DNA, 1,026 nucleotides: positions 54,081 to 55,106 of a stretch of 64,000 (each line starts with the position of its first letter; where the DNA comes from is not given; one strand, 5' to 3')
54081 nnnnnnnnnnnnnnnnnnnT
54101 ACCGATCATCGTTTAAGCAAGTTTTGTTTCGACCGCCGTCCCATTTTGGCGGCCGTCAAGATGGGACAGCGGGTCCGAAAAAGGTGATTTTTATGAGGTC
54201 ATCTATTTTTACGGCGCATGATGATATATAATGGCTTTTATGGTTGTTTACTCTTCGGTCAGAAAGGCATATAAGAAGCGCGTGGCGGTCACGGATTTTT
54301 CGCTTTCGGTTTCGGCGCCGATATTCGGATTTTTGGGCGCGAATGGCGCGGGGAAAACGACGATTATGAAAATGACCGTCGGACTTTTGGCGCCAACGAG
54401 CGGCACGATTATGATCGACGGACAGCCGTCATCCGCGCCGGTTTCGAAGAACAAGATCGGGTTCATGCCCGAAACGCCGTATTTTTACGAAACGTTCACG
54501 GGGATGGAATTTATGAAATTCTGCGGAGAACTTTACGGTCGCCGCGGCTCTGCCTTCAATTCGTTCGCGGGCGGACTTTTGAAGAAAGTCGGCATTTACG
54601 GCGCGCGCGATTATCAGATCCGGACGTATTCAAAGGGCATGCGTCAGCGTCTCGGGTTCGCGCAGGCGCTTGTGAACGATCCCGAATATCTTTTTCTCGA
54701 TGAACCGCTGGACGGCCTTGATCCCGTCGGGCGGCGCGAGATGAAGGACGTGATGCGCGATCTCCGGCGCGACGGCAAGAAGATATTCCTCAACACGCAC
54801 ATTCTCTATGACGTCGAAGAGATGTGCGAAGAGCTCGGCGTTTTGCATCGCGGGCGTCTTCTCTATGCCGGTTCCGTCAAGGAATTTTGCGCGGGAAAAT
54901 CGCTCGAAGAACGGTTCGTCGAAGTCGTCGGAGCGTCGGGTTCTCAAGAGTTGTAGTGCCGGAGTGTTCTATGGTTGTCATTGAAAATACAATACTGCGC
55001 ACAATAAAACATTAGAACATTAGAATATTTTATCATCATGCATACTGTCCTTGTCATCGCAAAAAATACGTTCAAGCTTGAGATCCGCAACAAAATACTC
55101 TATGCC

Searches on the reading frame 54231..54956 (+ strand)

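Call 74: search_protein_families(library=pfam, proteins=[window:54231-54956:+], max_evalue=0.00001)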
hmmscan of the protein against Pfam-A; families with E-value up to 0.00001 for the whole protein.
window:54231-54956:+ (241 aa): 2 families
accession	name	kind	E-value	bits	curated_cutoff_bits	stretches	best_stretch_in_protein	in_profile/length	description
PF00005.33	ABC_tran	-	3.9e-23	83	25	1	30-160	12-136/137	ABC transporter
PF13304.12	AAA_21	-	1.3e-07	32.4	27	0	126-192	231-300/304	AAA domain, putative AbiEii toxin, Type IV TA system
